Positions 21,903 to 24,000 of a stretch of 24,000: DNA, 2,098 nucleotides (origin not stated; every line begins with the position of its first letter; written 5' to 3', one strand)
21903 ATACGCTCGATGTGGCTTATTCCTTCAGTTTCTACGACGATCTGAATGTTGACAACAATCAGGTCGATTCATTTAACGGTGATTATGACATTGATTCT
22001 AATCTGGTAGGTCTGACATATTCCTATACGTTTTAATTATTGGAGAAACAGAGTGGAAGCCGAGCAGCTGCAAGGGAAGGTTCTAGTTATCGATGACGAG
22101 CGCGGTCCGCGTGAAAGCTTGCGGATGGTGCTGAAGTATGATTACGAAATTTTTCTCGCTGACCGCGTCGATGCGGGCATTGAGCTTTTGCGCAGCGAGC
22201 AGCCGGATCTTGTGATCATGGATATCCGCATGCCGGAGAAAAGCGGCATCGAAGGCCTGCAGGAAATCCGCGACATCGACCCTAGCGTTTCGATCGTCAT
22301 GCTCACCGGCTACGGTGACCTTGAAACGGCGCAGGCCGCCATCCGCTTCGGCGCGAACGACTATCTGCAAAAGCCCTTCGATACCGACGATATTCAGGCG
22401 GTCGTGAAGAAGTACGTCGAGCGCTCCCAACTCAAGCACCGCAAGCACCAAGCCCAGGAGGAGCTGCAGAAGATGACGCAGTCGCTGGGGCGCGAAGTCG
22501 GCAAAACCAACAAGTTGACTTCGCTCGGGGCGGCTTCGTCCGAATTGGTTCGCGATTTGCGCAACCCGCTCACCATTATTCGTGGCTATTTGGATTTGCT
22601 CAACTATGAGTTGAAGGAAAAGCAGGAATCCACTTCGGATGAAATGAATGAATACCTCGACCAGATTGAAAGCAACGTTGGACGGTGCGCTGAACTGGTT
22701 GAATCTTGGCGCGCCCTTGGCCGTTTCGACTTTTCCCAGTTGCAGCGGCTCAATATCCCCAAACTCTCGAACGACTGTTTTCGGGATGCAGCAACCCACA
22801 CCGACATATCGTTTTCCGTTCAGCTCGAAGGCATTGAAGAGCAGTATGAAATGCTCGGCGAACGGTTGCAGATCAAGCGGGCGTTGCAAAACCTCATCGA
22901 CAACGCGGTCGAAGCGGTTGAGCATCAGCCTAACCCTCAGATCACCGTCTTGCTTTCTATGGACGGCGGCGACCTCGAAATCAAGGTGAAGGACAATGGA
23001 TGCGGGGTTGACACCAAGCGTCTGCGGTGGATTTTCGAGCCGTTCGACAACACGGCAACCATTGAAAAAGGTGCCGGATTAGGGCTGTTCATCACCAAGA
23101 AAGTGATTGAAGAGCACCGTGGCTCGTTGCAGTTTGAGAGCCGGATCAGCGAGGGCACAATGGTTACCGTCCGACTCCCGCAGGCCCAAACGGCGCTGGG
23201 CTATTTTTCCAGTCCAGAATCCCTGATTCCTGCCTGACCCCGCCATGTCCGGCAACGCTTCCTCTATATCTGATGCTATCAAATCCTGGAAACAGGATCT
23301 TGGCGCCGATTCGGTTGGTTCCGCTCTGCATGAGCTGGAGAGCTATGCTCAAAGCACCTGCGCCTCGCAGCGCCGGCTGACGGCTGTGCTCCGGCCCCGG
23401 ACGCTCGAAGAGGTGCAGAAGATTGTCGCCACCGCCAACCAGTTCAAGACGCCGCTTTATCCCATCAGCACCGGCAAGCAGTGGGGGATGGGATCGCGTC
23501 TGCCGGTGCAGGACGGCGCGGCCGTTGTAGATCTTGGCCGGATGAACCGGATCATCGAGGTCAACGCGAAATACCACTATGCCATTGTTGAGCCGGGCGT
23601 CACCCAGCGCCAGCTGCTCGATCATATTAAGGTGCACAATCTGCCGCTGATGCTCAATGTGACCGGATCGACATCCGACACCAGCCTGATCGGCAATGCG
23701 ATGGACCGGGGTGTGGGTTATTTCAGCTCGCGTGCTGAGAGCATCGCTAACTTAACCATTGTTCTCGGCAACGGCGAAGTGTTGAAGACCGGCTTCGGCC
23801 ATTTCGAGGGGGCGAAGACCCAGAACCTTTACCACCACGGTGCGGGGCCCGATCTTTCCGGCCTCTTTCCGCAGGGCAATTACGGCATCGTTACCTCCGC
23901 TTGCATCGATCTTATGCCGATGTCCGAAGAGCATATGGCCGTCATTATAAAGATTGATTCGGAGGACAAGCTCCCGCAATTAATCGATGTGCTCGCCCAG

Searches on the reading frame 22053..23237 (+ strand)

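Call 3: search_protein_families(library=pfam, proteins=[window:22053-23237:+], max_evalue=0.01)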
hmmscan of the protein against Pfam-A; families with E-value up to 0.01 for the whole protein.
window:22053-23237:+ (394 aa): 6 families
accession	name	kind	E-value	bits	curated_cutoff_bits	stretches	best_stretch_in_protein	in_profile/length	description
PF00072.30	Response_reg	-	3.1e-28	98.6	30.2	1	10-118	1-110/111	Response regulator receiver domain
PF02518.31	HATPase_c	-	3.7e-23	82.5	26.4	1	271-378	3-110/111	Histidine kinase-, DNA gyrase B-, and HSP90-like ATPase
PF00512.31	HisKA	-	8.8e-11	42.1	26.9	1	163-226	7-64/66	His Kinase A (phospho-acceptor) domain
PF14501.12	HATPase_c_5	-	1.4e-05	25.3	22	1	272-363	4-90/102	GHKL domain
PF13581.12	HATPase_c_2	-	0.002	18.6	27.4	1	273-374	31-126/127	Histidine kinase-like ATPase domain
PF13589.12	HATPase_c_3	-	0.0023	18.4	25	1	274-328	3-54/137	Histidine kinase-, DNA gyrase B-, and HSP90-like ATPase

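Call 12: search_protein_families(library=ncbifam, proteins=[window:22053-23237:+], max_evalue=0.001)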
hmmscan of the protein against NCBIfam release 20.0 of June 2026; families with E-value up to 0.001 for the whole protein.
window:22053-23237:+ (394 aa): 165 families (the best 25 are shown)
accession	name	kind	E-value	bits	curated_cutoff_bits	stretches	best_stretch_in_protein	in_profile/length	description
NF008468.0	PRK11360.1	equivalog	5.5e-37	127.4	646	1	144-379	382-610/616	two-component system sensor histidine kinase AtoS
TIGR02966.1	phoR_proteo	equivalog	4e-31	108.3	334.2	1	168-374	124-332/333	phosphate regulon sensor histidine kinase PhoR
NF052574.1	HisKinEspCMyxo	equivalog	2e-30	105.7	1200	2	152-381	411-641/785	serine histidine kinase EspC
NF011874.0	PRK15347.1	equivalog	2.3e-29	102.1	852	2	269-379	509-616/921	two component system sensor kinase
NF038297.2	hybrid_HK_HrmK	equivalog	3.5e-29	101.9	725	2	133-380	213-460/607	hybrid histidine kinase/response regulator HrmK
NF010411.0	PRK13837.1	equivalog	1.4e-27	96.1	647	1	138-380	430-678/828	two-component system VirA-like sensor kinase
NF008318.0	PRK11107.1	equivalog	4.2e-27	94.6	890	2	4-144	664-809/920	two-component sensor histidine kinase BarA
NF041947.1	LuxQ_Vibrio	equivalog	8.4e-27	93.4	1200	2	240-378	555-697/843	quorum-sensing autoinducer 2 sensor kinase/phosphatase LuxQ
NF053512.1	nitric_RR_NosR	exception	1.4e-26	93.5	400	1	10-145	1-138/422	response regulator c-di-GMP phosphodiesterase, NosR family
NF047465.1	hybrid_HK_LvrA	exception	6.3e-26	90.6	1200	1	7-377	467-818/819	hybrid histidine kinase/response regulator LvrA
NF053867.1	SprKinKinDBac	equivalog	6.8e-26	90.8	775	1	145-379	273-499/500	sporulation kinase KinD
NF047466.1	hybrid_RR_LvrB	exception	2.7e-25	89.3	500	1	41-377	40-376/377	hybrid histidine kinase/response regulator LvrB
NF008469.0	PRK11361.1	equivalog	7.2e-25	87.6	714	1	9-140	6-138/461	acetoacetate metabolism transcriptional regulator AtoC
NF051870.1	NAssimRespRegNtrX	equivalog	1.1e-24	87.1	600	1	9-147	3-144/452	nitrogen assimilation response regulator NtrX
NF041880.1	EPS_EpsF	equivalog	1.3e-24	86.5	900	2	167-371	283-485/492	response regulator EpsF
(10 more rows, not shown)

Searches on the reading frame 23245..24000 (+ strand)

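Call 3: search_protein_families(library=pfam, proteins=[window:23245-24000:+], max_evalue=0.01)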
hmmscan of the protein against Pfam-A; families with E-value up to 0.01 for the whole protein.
window:23245-24000:+ (252 aa): 1 family
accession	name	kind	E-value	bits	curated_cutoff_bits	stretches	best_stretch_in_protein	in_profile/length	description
PF01565.28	FAD_binding_4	-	3.7e-27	95.2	26.4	1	47-183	3-139/139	FAD binding domain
